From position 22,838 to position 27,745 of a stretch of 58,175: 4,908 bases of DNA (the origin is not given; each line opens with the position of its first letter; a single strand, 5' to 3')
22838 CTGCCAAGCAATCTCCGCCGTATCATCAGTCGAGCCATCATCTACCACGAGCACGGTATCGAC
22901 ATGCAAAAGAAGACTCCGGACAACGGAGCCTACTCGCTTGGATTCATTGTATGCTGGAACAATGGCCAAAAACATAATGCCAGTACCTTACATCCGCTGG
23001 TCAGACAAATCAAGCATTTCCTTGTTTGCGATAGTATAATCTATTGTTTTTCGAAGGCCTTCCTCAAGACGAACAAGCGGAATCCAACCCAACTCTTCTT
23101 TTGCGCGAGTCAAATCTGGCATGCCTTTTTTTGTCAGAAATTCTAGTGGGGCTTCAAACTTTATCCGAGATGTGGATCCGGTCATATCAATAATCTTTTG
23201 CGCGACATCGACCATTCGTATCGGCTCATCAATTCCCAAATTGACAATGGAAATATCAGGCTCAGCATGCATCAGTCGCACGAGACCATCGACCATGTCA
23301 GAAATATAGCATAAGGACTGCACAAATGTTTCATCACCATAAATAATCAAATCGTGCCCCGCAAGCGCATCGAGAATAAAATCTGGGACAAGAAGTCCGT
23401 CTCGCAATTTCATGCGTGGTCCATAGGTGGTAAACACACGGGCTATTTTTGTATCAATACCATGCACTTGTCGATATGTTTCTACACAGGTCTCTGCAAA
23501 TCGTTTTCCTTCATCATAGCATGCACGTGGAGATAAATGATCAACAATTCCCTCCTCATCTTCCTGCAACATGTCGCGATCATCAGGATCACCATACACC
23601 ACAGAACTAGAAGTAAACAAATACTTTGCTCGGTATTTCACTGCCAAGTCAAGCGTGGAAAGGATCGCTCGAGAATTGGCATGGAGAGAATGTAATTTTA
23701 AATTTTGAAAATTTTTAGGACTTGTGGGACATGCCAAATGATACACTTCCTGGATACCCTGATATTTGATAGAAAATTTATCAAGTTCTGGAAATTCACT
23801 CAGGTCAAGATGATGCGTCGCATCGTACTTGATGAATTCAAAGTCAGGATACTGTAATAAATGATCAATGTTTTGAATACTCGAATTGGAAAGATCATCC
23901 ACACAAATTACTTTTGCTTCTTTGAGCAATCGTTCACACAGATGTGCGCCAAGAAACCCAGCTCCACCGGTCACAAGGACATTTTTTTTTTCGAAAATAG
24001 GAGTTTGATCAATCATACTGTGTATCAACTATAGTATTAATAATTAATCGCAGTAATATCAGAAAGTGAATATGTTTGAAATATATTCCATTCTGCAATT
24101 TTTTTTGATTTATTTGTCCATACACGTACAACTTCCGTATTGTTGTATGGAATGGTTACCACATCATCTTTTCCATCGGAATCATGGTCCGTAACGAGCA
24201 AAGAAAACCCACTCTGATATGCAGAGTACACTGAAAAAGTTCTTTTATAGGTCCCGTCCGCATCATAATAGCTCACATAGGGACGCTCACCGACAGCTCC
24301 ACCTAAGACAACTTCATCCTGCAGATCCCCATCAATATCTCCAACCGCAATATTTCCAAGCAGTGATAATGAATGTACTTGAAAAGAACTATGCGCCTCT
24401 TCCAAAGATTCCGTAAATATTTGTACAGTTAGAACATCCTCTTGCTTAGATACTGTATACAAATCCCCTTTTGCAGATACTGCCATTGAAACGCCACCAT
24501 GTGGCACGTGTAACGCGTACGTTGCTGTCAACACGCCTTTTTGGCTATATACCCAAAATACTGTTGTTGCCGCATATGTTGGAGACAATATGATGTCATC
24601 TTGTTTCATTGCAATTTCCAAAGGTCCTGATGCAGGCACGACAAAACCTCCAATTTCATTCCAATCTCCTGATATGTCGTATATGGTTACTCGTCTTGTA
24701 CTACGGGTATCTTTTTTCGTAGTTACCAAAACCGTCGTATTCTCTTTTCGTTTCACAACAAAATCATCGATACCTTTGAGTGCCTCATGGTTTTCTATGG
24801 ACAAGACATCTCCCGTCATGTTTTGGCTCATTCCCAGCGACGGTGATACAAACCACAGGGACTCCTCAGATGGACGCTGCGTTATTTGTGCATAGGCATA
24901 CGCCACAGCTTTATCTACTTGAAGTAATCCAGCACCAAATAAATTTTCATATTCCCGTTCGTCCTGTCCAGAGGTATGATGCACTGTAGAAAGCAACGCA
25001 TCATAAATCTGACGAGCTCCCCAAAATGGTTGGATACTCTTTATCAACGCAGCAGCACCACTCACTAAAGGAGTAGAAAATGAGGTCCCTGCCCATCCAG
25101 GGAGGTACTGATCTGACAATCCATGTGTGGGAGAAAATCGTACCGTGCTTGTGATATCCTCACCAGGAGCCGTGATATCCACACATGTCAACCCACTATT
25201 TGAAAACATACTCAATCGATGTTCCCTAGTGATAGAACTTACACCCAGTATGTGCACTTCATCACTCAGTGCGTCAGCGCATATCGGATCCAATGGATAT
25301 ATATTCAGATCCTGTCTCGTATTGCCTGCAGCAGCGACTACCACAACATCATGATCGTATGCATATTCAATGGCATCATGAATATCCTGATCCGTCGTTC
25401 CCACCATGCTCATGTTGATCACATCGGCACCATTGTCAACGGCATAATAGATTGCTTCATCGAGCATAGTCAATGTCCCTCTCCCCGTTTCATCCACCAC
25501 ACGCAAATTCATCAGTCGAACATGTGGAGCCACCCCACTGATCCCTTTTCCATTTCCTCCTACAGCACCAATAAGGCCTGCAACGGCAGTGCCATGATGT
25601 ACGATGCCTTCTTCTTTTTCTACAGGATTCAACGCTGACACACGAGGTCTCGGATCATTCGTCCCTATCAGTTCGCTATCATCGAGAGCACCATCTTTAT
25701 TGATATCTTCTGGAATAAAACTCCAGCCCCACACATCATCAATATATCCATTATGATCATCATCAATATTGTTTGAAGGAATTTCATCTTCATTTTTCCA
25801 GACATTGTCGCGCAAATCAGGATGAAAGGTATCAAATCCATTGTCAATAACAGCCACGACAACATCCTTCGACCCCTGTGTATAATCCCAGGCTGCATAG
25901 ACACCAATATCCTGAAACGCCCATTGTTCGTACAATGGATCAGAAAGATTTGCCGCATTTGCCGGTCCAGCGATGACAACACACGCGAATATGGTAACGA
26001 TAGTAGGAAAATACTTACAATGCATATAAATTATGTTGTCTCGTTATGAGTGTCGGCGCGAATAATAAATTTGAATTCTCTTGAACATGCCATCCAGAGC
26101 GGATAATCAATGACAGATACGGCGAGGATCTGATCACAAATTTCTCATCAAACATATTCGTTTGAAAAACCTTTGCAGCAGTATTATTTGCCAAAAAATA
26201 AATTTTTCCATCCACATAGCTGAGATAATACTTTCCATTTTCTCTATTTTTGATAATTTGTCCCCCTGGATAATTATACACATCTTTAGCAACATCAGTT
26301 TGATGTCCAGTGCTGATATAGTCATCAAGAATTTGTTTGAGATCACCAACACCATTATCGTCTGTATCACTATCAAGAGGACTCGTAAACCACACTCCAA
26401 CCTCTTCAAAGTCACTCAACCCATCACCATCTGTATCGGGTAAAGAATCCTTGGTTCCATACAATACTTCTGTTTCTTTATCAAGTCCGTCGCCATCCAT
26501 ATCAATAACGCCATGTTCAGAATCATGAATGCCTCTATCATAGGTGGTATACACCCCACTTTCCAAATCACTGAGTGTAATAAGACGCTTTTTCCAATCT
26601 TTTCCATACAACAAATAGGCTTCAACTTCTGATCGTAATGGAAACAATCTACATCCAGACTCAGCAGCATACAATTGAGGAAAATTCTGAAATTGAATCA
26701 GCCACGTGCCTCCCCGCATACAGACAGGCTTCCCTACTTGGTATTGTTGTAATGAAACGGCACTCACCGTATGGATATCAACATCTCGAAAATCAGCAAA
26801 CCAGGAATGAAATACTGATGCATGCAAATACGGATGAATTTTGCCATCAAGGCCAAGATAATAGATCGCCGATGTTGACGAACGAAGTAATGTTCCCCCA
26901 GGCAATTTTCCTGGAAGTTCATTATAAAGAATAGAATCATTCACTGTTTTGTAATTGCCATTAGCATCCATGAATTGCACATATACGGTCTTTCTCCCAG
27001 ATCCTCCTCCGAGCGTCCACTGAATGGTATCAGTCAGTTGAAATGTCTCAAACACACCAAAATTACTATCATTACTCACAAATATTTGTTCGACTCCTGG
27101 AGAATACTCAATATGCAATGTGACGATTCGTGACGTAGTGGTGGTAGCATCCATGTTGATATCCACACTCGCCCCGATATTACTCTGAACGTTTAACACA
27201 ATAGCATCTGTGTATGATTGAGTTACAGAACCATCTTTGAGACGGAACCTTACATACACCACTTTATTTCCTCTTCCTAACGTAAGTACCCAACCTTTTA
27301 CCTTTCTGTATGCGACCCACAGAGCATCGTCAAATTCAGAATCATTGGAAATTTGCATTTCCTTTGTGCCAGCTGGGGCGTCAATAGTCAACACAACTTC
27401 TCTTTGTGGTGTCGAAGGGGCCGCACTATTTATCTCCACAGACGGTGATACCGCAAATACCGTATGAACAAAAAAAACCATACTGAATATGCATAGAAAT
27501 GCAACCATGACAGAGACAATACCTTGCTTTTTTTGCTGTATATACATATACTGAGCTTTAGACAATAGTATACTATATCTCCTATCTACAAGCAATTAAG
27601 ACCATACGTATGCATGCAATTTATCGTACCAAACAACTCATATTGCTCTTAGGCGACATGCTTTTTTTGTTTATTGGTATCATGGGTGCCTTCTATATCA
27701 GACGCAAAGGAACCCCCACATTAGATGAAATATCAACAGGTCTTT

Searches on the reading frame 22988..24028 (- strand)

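Call 5: search_protein_families(library=pfam, proteins=[window:22988-24028:-], max_evalue=0.001)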
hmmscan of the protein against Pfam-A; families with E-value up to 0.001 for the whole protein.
window:22988-24028:- (346 aa): 6 families
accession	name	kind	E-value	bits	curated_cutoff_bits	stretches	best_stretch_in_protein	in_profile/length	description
PF01370.27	Epimerase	-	8.5e-39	133.8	20.9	1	17-265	1-240/240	NAD dependent epimerase/dehydratase family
PF16363.11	GDP_Man_Dehyd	-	2.4e-36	126.3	27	1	18-328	1-332/332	GDP-mannose 4,6 dehydratase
PF01073.25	3Beta_HSD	-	9e-11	41.7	22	1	18-243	1-219/280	3-beta hydroxysteroid dehydrogenase/isomerase family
PF07993.18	NAD_binding_4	-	2.8e-08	33.7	20.1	0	19-39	1-21/258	Male sterility protein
PF02719.21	Polysacc_synt_2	-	7.5e-06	25.8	20.2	0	17-121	1-107/293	Polysaccharide biosynthesis protein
PF00106.31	adh_short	-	0.00085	19.3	26.6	0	15-77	1-65/195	short chain dehydrogenase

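Call 24: search_protein_families(library=ncbifam, proteins=[window:22988-24028:-], max_evalue=0.00001)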
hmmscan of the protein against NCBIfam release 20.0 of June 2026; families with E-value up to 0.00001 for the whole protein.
window:22988-24028:- (346 aa): 16 families
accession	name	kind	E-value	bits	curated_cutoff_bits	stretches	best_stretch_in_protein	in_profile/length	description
TIGR01181.1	dTDP_gluc_dehyt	equivalog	6.1e-30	104.4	365.1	1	17-337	2-316/321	dTDP-glucose 4,6-dehydratase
TIGR01179.1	galE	equivalog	2.7e-20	72.5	262.3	1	16-336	1-329/332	UDP-glucose 4-epimerase GalE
TIGR04180.1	EDH_00030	hypoth_equivalog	7.9e-20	71.1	475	1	17-292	1-265/297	NAD-dependent 4,6-dehydratase LegB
NF007490.0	PRK10084.1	subfamily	2.5e-19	69.5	649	1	16-339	2-341/361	dTDP-glucose 4,6-dehydratase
NF007582.0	PRK10217.1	equivalog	3.9e-19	69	698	1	15-337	2-336/355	dTDP-glucose 4,6-dehydratase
NF008872.0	PRK11908.1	equivalog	2.6e-17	62.9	294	1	15-333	2-336/349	bifunctional UDP-4-keto-pentose/UDP-xylose synthase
TIGR02197.1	heptose_epim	equivalog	2.7e-16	59.6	274.6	1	17-327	1-308/316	ADP-glyceromanno-heptose 6-epimerase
NF005998.1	PRK08125.1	equivalog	4.8e-16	58.3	777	1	13-267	314-568/649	bifunctional UDP-4-amino-4-deoxy-L-arabinose formyltransferase/UDP-glucuronic acid oxidase ArnA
NF043036.1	ErythonDh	equivalog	4.4e-11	42.5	325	1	16-200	2-178/321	D-erythronate dehydrogenase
NF047922.1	GDPFucSynFcl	equivalog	7.5e-11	42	500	1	136-337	100-306/308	GDP-L-fucose synthase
NF011728.1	PRK15181.1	equivalog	7.5e-11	41.6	760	1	13-247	14-243/348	Vi polysaccharide biosynthesis UDP-N-acetylglucosaminuronic acid C-4 epimerase TviC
NF007956.0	PRK10675.1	subfamily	4.9e-09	35.8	394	1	16-148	2-131/338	UDP-glucose 4-epimerase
TIGR01746.1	Thioester-redct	subfamily_domain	2.1e-07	30.5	213.35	0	16-43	1-31/371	thioester reductase domain-containing protein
NF042422.1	oxyalk_red_OleD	equivalog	1.2e-06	28.2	580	0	16-40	2-26/329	2-alkyl-3-oxoalkanoate reductase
TIGR03466.1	HpnA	hypoth_equivalog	1.7e-06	27.2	367.65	1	16-190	2-159/327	hopanoid-associated sugar epimerase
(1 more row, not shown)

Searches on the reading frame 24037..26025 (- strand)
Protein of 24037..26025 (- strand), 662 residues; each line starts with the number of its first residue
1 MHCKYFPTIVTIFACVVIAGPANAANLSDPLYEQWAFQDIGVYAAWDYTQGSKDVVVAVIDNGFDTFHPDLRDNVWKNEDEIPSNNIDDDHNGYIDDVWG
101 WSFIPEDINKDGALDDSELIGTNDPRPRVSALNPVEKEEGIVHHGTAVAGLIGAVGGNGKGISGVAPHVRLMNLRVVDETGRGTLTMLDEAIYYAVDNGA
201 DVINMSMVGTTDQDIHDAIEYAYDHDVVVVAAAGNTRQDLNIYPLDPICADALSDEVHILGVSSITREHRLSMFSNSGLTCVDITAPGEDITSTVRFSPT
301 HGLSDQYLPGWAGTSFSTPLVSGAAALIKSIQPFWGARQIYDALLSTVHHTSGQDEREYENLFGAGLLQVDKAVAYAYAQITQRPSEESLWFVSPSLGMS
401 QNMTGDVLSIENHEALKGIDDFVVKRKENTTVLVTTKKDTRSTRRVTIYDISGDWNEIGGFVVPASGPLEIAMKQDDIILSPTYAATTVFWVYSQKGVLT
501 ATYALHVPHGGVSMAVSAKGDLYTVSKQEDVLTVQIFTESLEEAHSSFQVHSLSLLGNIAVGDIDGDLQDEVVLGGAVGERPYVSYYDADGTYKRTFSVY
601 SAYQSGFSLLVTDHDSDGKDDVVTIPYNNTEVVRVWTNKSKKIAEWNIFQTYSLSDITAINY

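Call 5: search_protein_families(library=pfam, proteins=[window:24037-26025:-], max_evalue=0.001)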
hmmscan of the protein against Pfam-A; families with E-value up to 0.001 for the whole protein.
window:24037-26025:- (662 aa): 2 families
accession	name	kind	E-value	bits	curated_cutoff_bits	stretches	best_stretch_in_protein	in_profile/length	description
PF00082.27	Peptidase_S8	-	4.6e-49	167.7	21.8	1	53-366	2-288/288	Subtilase family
PF13517.12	FG-GAP_3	-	0.00042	21.3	26.9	1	563-623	1-60/61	FG-GAP-like repeat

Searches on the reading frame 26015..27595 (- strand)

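Call 5: search_protein_families(library=pfam, proteins=[window:26015-27595:-], max_evalue=0.001)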
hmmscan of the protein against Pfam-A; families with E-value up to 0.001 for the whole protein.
window:26015-27595:- (526 aa): 0 families

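Call 60: search_protein_families(library=ncbifam, proteins=[window:26015-27595:-], max_evalue=0.01)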
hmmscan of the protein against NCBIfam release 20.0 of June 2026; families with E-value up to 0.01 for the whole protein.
window:26015-27595:- (526 aa): 0 families

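Call 71: search_protein_families(library=pfam, proteins=[window:26015-27595:-], max_evalue=5)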
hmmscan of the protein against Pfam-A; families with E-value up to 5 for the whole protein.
window:26015-27595:- (526 aa): 1 family
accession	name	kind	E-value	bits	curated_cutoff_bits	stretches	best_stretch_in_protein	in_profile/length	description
PF18884.5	TSP3_bac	-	0.014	15.7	25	1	387-399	1-13/22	Bacterial TSP3 repeat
